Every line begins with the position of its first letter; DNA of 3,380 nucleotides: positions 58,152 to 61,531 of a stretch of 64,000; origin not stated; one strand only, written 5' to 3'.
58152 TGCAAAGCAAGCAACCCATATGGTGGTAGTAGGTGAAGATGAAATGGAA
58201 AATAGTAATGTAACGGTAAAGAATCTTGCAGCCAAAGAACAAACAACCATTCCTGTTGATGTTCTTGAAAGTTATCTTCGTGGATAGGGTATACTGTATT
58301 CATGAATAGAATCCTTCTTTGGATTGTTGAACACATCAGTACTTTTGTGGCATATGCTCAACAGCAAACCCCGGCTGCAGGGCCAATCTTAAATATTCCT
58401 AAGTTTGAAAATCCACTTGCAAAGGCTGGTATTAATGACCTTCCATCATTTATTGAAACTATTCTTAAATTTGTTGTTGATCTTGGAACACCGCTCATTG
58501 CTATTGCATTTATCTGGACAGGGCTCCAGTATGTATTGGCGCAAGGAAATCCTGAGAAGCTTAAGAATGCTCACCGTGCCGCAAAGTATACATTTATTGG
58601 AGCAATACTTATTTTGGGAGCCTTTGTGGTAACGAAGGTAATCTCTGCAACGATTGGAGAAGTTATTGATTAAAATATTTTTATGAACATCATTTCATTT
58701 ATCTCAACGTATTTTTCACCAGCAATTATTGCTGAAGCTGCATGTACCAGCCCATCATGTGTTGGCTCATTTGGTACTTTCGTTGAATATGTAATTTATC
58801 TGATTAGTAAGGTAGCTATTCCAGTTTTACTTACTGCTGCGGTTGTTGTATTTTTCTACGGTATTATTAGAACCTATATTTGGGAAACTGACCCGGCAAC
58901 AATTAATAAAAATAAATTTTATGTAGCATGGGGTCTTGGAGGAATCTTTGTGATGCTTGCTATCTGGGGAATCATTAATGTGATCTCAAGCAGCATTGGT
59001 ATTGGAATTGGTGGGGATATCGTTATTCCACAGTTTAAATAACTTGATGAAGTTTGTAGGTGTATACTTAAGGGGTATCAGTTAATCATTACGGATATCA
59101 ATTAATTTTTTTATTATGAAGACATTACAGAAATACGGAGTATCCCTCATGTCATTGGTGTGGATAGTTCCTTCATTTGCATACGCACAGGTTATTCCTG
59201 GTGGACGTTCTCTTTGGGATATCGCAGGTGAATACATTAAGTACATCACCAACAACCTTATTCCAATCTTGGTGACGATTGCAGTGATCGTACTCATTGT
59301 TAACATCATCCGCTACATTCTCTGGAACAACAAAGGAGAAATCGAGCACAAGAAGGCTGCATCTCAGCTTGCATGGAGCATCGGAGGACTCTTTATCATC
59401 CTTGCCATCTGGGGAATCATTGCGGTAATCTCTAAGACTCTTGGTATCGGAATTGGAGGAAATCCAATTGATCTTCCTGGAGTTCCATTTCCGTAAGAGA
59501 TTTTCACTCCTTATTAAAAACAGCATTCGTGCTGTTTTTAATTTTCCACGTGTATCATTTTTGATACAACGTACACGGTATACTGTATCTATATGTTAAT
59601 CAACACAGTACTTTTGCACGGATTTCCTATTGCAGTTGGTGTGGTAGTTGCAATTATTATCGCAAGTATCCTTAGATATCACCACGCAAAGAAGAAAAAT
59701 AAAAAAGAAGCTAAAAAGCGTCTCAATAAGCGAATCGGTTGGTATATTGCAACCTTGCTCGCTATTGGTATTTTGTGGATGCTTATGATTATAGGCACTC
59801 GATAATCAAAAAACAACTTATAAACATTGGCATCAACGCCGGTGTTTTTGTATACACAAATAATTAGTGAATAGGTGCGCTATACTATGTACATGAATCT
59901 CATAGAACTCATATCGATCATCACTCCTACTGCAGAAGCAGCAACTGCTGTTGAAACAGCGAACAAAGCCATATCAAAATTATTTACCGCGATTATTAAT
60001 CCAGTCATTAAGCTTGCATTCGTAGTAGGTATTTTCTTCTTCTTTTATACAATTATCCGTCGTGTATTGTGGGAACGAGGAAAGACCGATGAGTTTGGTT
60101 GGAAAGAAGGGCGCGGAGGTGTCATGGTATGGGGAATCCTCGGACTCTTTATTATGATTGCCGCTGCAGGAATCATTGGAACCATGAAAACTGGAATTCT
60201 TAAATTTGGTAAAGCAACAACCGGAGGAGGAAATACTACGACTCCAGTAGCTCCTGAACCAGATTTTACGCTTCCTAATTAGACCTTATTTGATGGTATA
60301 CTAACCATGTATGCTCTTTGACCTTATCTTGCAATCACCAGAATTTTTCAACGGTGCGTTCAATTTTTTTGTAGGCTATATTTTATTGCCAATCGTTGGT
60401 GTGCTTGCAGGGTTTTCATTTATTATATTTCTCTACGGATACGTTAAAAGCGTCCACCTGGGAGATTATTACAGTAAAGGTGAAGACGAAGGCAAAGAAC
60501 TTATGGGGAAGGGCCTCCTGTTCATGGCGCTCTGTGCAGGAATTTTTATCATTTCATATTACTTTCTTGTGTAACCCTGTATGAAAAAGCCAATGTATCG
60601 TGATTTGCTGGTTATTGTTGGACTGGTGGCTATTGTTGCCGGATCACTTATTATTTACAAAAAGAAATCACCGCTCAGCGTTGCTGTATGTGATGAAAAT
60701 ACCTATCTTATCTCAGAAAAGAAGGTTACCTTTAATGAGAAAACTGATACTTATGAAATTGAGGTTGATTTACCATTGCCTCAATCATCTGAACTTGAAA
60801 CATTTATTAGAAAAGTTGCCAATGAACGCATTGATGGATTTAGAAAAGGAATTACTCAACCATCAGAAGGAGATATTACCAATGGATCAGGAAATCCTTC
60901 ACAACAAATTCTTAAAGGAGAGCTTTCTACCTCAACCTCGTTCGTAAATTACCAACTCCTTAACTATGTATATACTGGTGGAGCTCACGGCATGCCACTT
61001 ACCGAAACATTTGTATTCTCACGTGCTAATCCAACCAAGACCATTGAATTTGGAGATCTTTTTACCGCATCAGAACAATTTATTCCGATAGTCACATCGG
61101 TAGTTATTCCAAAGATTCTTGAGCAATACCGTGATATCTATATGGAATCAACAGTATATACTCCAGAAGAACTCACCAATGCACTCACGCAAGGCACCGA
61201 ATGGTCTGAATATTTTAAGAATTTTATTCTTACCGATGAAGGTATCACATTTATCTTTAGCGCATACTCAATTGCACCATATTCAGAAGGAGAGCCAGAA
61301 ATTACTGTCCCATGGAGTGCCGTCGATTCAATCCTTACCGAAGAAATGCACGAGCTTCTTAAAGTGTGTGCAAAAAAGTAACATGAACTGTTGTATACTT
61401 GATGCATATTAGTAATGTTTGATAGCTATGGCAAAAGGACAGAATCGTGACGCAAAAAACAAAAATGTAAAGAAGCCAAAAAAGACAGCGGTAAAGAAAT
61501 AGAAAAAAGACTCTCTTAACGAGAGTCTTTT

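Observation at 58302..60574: Tandem array of six small two-helix membrane proteins resembling VirB2/TrbC-type T4SS pilins, each with a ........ promoter box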

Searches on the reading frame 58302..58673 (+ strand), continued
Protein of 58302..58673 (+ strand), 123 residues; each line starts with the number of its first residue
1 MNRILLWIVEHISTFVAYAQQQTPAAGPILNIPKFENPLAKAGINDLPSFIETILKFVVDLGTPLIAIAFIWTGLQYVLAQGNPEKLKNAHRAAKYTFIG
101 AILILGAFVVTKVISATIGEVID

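Call 74: search_protein_families(library=ncbifam, alignment_id=A5, max_evalue=0.01)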
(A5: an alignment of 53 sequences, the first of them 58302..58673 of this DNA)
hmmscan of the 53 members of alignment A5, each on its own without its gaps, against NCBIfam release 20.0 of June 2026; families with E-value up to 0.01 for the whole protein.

A. member 1, window:58302-58673:+ (123 aa): 1 family
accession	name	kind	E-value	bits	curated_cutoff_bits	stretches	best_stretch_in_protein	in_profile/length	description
NF045849.1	ICE_MMCAP2_0565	equivalog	0.00014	21.5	40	1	49-118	11-80/80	Mbov_0395 family pilin-like conjugal transfer protein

B. families by the number of members that match (of 53 scanned): 23 families
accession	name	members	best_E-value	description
NF045849.1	ICE_MMCAP2_0565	41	9.1e-11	Mbov_0395 family pilin-like conjugal transfer protein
TIGR03943.1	TIGR03943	2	0.00012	TIGR03943 family putative permease subunit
TIGR00909.1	2A0306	2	0.00029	amino acid transporter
NF033488.1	lmo0937_fam_TM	2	0.0022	lmo0937 family membrane protein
NF009255.0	PRK12612.1-3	2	0.0067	putative monovalent cation/H+ antiporter subunit F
NF047370.1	toxin_TsaT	1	0.0014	type II toxin-antitoxin system toxin TsaT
NF052590.1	ArlF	1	0.0014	archaellum stator protein ArlF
NF045889.1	ICE_Mbov_0396_TM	1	0.0017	Mbov_0396 family ICE element transmembrane protein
TIGR03758.1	conj_TIGR03758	1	0.0025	TIGR03758 family integrating conjugative element protein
NF041554.1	SA1362_fam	1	0.0029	SA1362 family protein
TIGR02866.1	CoxB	1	0.0035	cytochrome c oxidase subunit II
NF005502.0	PRK07117.1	1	0.0047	acyl carrier protein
NF033883.1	conj_TraQ_IncI1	1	0.0055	conjugal transfer protein TraQ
NF010318.0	PRK13755.1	1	0.0055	organomercurial transporter MerC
NF045610.1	acin_4_helix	1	0.006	putative four-helix membrane protein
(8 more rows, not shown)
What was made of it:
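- On NF045849 Mbov_0395 pilin-like conjugal transfer protein: The family-level signal is consistent: 41 of 53 relatives at E <= 0.01 (call 74).
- Call 74 (41 of 53 hit NF045849, the Mycoplasma ICE pilin-like family, best E 9e-11).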

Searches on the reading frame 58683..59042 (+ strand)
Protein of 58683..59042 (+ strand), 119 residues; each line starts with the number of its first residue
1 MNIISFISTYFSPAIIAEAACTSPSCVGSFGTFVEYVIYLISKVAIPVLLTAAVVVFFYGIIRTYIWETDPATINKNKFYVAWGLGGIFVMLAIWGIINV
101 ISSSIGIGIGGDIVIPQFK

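Call 3: search_protein_families(library=pfam, proteins=[window:58683-59042:+], max_evalue=10)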
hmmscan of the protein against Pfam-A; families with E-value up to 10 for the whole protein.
window:58683-59042:+ (119 aa): 1 family
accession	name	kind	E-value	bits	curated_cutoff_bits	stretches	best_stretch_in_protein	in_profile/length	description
PF18895.5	T4SS_pilin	-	0.0028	18.1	26.6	1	38-101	9-71/71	Type IV secretion system pilin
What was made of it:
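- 58683..59042 (+): m2: 119-aa pilin paralogue. Leader ends AEA|A, the mature N-terminus has a CxxxxC pair, and the tail carries GIGIGG. It starts 9 nt after m1 with no promoter box of its own, so it is probably co-transcribed with m1. PF18895 18.1 bits, below cut-off (call 3).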

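Call 17: search_protein_families(library=ncbifam, proteins=[window:58683-59042:+], max_evalue=1)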
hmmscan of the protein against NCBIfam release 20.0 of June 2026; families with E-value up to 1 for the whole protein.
window:58683-59042:+ (119 aa): 2 families
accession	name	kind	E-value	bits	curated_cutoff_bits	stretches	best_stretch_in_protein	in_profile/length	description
NF045849.1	ICE_MMCAP2_0565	equivalog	0.014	15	40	1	32-104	4-79/80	Mbov_0395 family pilin-like conjugal transfer protein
NF038235.1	retron_Ec48_2TM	equivalog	0.077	12.6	65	1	3-76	20-92/219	retron Ec48 family effector membrane protein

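Call 71: search_protein_families(library=phrogs, proteins=[window:58683-59042:+], max_evalue=0.01)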
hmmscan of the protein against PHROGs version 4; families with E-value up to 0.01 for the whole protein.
window:58683-59042:+ (119 aa): 1 family
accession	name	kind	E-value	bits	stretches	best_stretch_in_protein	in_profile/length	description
phrog_18969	-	moron, auxiliary metabolic gene and host takeover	0.0079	17.7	0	49-107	19-77/97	membrane protein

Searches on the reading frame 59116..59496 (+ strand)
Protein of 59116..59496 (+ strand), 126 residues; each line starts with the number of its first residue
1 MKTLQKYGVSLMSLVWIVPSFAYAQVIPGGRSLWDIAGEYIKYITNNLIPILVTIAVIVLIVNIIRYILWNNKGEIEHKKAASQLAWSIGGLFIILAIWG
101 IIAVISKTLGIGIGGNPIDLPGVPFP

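Call 3: search_protein_families(library=pfam, proteins=[window:59116-59496:+], max_evalue=10)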
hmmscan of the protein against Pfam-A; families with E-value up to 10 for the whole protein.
window:59116-59496:+ (126 aa): 6 families
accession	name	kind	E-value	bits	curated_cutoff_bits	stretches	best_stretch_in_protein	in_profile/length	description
PF18895.5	T4SS_pilin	-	1.4e-05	25.5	26.6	1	43-105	11-71/71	Type IV secretion system pilin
PF09323.15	DUF1980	-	0.00056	20.8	25.9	1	36-92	18-80/110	DUF1980 N-terminal domain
PF04893.22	Yip1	-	0.013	15.8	28.6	1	48-115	22-89/173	Yip1 domain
PF20535.3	DUF6750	-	0.016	15.6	27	1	45-111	56-122/128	Family of unknown function (DUF6750)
PF04956.18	TrbC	-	0.26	12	27.9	1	9-60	15-64/98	TrbC/VIRB2 pilin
PF20563.3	DUF6773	-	0.93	9.8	27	1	38-107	78-145/163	Family of unknown function (DUF6773)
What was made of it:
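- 59116..59496 (+): m3: 126-aa pilin paralogue with the most canonical Sec leader (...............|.). PF18895 25.5 bits, just under cut-off (call 3).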

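Call 10: find_homologous_proteins(query=window:59116-59496:+)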
Query window:59116-59496:+ (126 aa): 5 proteins with E <= 0.001 among 134 candidates.
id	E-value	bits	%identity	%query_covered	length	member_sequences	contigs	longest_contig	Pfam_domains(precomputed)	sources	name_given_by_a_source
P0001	9.4e-74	264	100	100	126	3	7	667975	-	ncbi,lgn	ncbi:MAG TPA: hypothetical protein VGE63_01460 [Candidatus Paceibacterota bacterium]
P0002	8.8e-55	202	78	100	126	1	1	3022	-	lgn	-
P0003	6.8e-43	164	70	91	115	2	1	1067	-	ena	-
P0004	5.1e-42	161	69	91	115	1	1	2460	-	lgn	-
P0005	3.1e-21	94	43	89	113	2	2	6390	-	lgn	-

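Call 16: find_encoding_contigs(protein=window:59116-59496:+, flank=10000, max_places=6)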
Protein window:59116-59496:+ (126 aa): 8 contigs read that carry it; 6 places shown.
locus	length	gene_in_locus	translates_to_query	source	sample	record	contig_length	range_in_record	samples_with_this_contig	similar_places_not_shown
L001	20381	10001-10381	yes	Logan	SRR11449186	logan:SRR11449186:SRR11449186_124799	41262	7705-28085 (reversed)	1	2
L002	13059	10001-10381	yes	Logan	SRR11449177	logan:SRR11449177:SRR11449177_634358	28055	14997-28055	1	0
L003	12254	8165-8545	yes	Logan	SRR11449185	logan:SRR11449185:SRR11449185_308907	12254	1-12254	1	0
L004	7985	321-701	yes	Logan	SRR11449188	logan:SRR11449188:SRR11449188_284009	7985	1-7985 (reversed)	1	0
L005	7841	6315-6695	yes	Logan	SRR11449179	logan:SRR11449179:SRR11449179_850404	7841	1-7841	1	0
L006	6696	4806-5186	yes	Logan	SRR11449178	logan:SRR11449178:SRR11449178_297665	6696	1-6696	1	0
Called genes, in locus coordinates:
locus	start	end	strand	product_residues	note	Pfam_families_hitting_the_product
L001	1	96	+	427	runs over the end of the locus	PF01551:Peptidase_M23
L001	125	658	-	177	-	PF08241:Methyltransf_11 (weak)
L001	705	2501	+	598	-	PF00005:ABC_tran, PF02463:SMC_N (faint), PF13304:AAA_21 (faint)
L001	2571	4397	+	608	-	PF00005:ABC_tran, PF02463:SMC_N (weak)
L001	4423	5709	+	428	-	PF02195:ParB_N, PF17762:HTH_ParB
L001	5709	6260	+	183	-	PF01863:YgjP-like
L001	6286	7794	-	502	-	PF13328:HD_4, PF01966:HD (weak), PF04607:RelA_SpoT, PF02824:TGS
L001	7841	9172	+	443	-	PF00152:tRNA-synt_2 (weak), PF13393:tRNA-synt_His, PF00587:tRNA-synt_2b, PF03129:HGTP_anticodon (weak)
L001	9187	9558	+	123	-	PF04956:TrbC (faint), PF18895:T4SS_pilin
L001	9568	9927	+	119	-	-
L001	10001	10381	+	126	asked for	-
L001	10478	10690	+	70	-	-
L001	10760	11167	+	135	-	-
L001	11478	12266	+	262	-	PF13739:PdaC (weak), PF11738:DUF3298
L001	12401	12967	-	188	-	PF04136:COG3_N (faint), PF05055:DUF677 (weak), PF06103:DUF948 (faint), PF06210:DUF1003 (weak), PF25762:HAUS1 (faint), PF10241:KxDL (faint), PF06009: (weak), PF05531:NPV_P10 (weak), +1 more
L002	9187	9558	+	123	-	PF04956:TrbC (faint), PF18895:T4SS_pilin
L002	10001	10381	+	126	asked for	-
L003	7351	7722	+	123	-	PF04956:TrbC (faint), PF18895:T4SS_pilin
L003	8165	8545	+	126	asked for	-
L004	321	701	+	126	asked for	-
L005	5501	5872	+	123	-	PF04956:TrbC (faint), PF18895:T4SS_pilin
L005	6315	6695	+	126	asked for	-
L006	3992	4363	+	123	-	PF04956:TrbC (faint), PF18895:T4SS_pilin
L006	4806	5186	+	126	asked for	-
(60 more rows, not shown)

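Call 17: search_protein_families(library=ncbifam, proteins=[window:59116-59496:+], max_evalue=1)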
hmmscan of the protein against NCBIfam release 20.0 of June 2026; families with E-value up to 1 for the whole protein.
window:59116-59496:+ (126 aa): 8 families
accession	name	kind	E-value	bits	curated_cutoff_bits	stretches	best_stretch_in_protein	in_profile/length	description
NF045849.1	ICE_MMCAP2_0565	equivalog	8.9e-06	25.3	40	1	35-108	4-79/80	Mbov_0395 family pilin-like conjugal transfer protein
TIGR03943.1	TIGR03943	equivalog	0.00058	19.3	88.8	1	37-102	2-71/221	TIGR03943 family putative permease subunit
NF033488.1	lmo0937_fam_TM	equivalog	0.0022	18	30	1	43-66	19-42/43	lmo0937 family membrane protein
NF045937.1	MSC_0624_12TM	equivalog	0.0091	14.6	70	1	42-108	203-269/445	MSC_0624 family F1-like ATPase-associated membrane protein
TIGR02970.1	succ_dehyd_cytB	equivalog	0.018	15.3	52.3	1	27-99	45-116/120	succinate dehydrogenase, cytochrome b556 subunit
NF042931.1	SAG1386_EF1546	equivalog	0.15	12.1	80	1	44-84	26-65/158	SAG1386/EF1546 family surface-associated protein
NF047370.1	toxin_TsaT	equivalog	0.2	12.1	80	1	51-105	7-54/60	type II toxin-antitoxin system toxin TsaT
TIGR02866.1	CoxB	equivalog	0.25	10.8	147.7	1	39-99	4-72/202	cytochrome c oxidase subunit II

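Call 21: find_encoding_contigs(protein=P0005, flank=10000, max_places=3)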
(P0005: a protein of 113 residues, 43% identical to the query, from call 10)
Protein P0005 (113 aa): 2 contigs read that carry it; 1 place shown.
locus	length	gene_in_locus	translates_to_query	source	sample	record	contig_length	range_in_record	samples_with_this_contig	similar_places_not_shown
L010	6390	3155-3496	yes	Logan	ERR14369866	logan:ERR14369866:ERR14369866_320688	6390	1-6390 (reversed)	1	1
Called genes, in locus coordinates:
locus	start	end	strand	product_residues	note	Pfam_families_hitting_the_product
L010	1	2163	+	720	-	?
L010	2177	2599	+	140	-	PF04956:TrbC (faint), PF18895:T4SS_pilin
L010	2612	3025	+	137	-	PF18895:T4SS_pilin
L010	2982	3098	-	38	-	-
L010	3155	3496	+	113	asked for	-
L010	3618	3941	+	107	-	-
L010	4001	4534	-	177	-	-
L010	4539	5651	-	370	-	-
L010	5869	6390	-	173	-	?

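Call 25: search_protein_families(library=pfam, proteins=[L010:1-2163:+, L010:3618-3941:+, L010:4001-4534:-, L010:4539-5651:-, L010:5869-6390:-], max_evalue=0.01)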
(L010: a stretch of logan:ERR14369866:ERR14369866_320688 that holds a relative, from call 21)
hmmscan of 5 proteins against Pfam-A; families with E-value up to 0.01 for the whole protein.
L010:1-2163:+ (720 aa): 1 family
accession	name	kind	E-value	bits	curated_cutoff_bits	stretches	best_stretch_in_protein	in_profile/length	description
PF18895.5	T4SS_pilin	-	8.6e-06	26.2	26.6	1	596-654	14-70/71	Type IV secretion system pilin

L010:3618-3941:+ (107 aa): 0 families

L010:4001-4534:- (177 aa): 0 families

L010:4539-5651:- (370 aa): 0 families

L010:5869-6390:- (173 aa): 3 families
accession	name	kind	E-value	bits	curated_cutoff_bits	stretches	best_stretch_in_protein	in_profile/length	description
PF07681.17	DoxX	-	1.9e-07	32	23.6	1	37-124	3-80/85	DoxX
PF07291.16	MauE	-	0.00052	20.8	27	1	33-123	2-83/128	Methylamine utilisation protein MauE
PF04173.18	DoxD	-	0.00091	19.6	22.7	1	38-125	4-104/167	TQO small subunit DoxD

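Call 52: predict_structure(alignment_id=A4)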
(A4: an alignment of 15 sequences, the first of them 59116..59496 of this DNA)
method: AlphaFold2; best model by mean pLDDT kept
length: 126 residues; sequences in the alignment: 15
mean_pLDDT: 66.4   pTM: 0.40
mean pLDDT of the five models: 66.4, 65.2, 61.0, 60.6, 60.0
residues with pLDDT >= 90: 0; 70-90: 58; 50-70: 55; < 50: 13
segments of 3 or more residues with pLDDT < 50: 112-116, 124-126
pLDDT, mean of each block of 10 residues (from residue 1): 55 55 51 62 74 83 80 71 76 82 67 50 49
secondary structure, 60 per line:
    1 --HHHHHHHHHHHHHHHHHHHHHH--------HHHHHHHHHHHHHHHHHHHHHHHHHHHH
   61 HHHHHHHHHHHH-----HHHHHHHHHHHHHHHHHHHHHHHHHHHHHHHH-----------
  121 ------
elements in order: H3-24 H33-72 H78-109
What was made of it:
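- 59116..59496 (+): AF2 gives a signal helix plus a hairpin at 33-72 and 78-109 (call 52).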

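Call 63: search_protein_representatives(alignment_id=A4)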
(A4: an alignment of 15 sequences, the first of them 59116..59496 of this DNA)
Query: 15 sequences, 118 profile positions. Proteins with E-value up to 0.001 (for the whole library): 12804; up to 1e-10: 832; up to 1e-30: 9. The best 150 are listed.
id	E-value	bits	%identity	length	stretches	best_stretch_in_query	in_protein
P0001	9.7e-44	164.5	-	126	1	3-118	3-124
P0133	1.0e-36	141.8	-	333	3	40-117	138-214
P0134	1.3e-36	141.5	-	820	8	28-98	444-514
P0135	9.6e-36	138.7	-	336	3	35-109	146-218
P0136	7.7e-33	129.3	-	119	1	1-118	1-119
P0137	1.1e-32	128.9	-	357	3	8-103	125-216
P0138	2.2e-32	127.9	-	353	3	6-115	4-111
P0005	1.5e-31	125.2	-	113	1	7-118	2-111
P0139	2.9e-31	124.3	-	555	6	32-99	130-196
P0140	2.4e-30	121.3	-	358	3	14-99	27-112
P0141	1.2e-29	119.0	-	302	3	36-117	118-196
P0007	3.1e-29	117.7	-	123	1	3-109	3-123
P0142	1.1e-28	115.9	-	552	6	27-106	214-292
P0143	1.2e-28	115.8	-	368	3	10-118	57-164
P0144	2.2e-27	111.7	-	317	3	21-106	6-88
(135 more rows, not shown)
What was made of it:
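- Family size: 12,804 representative clusters at E <= 1e-3 (call 63).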

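Call 71: search_protein_families(library=phrogs, proteins=[window:59116-59496:+], max_evalue=0.01)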
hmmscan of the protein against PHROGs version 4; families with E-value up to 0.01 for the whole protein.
window:59116-59496:+ (126 aa): 0 families

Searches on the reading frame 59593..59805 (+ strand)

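Call 3: search_protein_families(library=pfam, proteins=[window:59593-59805:+], max_evalue=10)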
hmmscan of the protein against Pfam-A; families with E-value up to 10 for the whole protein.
window:59593-59805:+ (70 aa): 20 families
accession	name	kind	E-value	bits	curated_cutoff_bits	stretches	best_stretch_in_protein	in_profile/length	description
PF07331.16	TctB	-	0.0012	19.5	29.1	1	11-66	32-88/137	Tripartite tricarboxylate transporter TctB family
PF09685.15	DUF4870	-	0.0013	19.2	25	1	6-68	6-70/107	Domain of unknown function (DUF4870)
PF04995.19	CcmD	-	0.0069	16.9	25.6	1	13-39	13-39/44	Heme exporter protein D (CcmD)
PF15420.11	Abhydrolase_9_N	-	0.008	16.7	27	1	7-66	15-69/208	Alpha/beta-hydrolase family N-terminus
PF02009.21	RIFIN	-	0.0082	16.5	32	1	13-40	293-320/327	Rifin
PF19554.4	DUF6077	-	0.014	14.6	27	1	13-65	69-129/354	Family of unknown function (DUF6077)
PF14340.12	DUF4395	-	0.016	16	24.5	1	19-68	49-99/130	Domain of unknown function (DUF4395)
PF25686.1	Betaherpes_U91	-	0.02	14.8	27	1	17-66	61-111/157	Betaherpesvirus U91 protein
PF12794.12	MscS_TM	-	0.037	13.3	28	1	12-68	160-217/339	Mechanosensitive ion channel inner membrane domain 1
PF08374.16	Protocadherin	-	0.044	14.2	26.3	1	14-45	48-79/217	Protocadherin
PF12669.12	FeoB_associated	-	0.048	14.4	27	1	13-37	3-27/44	FeoB-associated Cys-rich membrane protein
PF06736.16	TMEM175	-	0.064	14.2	25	1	17-63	12-57/88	Endosomal/lysosomal potassium channel TMEM175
PF10361.14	DUF2434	-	0.068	12.6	25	1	12-60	51-100/294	Protein of unknown function (DUF2434)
PF12725.13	DUF3810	-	0.083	12.7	28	1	10-67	19-77/311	Protein of unknown function (DUF3810)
PF03918.19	CcmH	-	0.094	12.4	25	1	4-44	95-139/143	Cytochrome C biogenesis protein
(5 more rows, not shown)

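Call 17: search_protein_families(library=ncbifam, proteins=[window:59593-59805:+], max_evalue=1)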
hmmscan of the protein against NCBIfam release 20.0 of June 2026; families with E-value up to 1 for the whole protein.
window:59593-59805:+ (70 aa): 12 families
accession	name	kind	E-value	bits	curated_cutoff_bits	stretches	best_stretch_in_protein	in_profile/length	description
NF045849.1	ICE_MMCAP2_0565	equivalog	0.00013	21.6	40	1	14-67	22-75/80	Mbov_0395 family pilin-like conjugal transfer protein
NF045889.1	ICE_Mbov_0396_TM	equivalog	0.0017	17.9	70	1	12-66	61-115/306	Mbov_0396 family ICE element transmembrane protein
TIGR02866.1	CoxB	equivalog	0.0035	16.9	147.7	1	12-62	21-73/202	cytochrome c oxidase subunit II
NF011865.0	PRK15337.1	equivalog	0.0076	14.6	800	1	6-45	292-331/686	EscV/YscV/HrcV family type III secretion system export apparatus protein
NF045848.1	MMCAP2_0566_fam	domain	0.014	14.7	90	1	12-67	63-118/322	MMCAP2_0566 family conjugal transfer protein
NF045939.1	MHJ_0274_fam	hypoth_equivalog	0.017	14.8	80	1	13-58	9-54/165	MHJ_0274 family protein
NF045937.1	MSC_0624_12TM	equivalog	0.017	13.7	70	1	11-67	209-265/445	MSC_0624 family F1-like ATPase-associated membrane protein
TIGR00771.1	DcuC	subfamily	0.03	13.7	187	1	10-68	143-206/388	C4-dicarboxylate anaerobic carrier, DcuC family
TIGR01399.1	hrcV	equivalog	0.038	12.4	692.25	1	2-43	279-320/677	type III secretion system export apparatus subunit SctV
TIGR00427.1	TIGR00427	subfamily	0.082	12.6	99.2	1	6-45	70-109/201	NAAT family transporter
TIGR03141.1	cytochro_ccmD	equivalog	0.1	12.7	25.95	1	13-39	16-42/47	heme exporter protein CcmD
TIGR03943.1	TIGR03943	equivalog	0.16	11.3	88.8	1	2-63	8-72/221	TIGR03943 family putative permease subunit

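Call 71: search_protein_families(library=phrogs, proteins=[window:59593-59805:+], max_evalue=0.01)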
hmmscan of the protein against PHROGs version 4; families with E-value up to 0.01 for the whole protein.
window:59593-59805:+ (70 aa): 2 families
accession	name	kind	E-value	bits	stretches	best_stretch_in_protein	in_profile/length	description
phrog_35006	-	unknown function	0.0003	22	1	13-65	5-57/66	-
phrog_7460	-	unknown function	0.0068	17.5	1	15-54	14-50/91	-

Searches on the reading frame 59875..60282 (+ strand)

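Call 3: search_protein_families(library=pfam, proteins=[window:59875-60282:+], max_evalue=10)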
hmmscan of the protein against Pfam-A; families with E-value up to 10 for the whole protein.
window:59875-60282:+ (135 aa): 3 families
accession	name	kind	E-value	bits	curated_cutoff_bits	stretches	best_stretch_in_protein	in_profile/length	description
PF12963.12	DUF3852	-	0.032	15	25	1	9-77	12-84/107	Protein of unknown function (DUF3852)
PF13314.11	DUF4083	-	0.25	11.8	25.4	1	36-66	2-31/57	Domain of unknown function (DUF4083)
PF04956.18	TrbC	-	5.7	7.7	27.9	0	12-103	20-97/98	TrbC/VIRB2 pilin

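Call 17: search_protein_families(library=ncbifam, proteins=[window:59893-60282:+], max_evalue=1)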
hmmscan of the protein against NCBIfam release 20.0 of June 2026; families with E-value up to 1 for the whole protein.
window:59893-60282:+ (129 aa): 2 families
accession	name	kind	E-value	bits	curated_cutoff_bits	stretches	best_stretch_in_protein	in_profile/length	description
NF046074.1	UpsB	equivalog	0.049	13.7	70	1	25-55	1-31/126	pilin subunit UpsB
NF041554.1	SA1362_fam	subfamily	0.85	9.8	42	1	27-64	17-54/70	SA1362 family protein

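Call 71: search_protein_families(library=phrogs, proteins=[window:59893-60282:+], max_evalue=0.01)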
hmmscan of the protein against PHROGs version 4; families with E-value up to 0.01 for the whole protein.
window:59893-60282:+ (129 aa): 0 families

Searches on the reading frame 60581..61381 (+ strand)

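Call 3: search_protein_families(library=pfam, proteins=[window:60581-61381:+], max_evalue=10)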
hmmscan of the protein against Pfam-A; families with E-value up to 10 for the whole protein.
window:60581-61381:+ (266 aa): 2 families
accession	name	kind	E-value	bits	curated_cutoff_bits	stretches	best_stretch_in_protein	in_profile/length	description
PF11738.13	DUF3298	-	9.2e-14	52.6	24.1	1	159-246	2-84/84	Protein of unknown function (DUF3298)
PF13739.11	PdaC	-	2.1e-06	29.2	29.1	1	52-138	2-94/95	Deacetylase PdaC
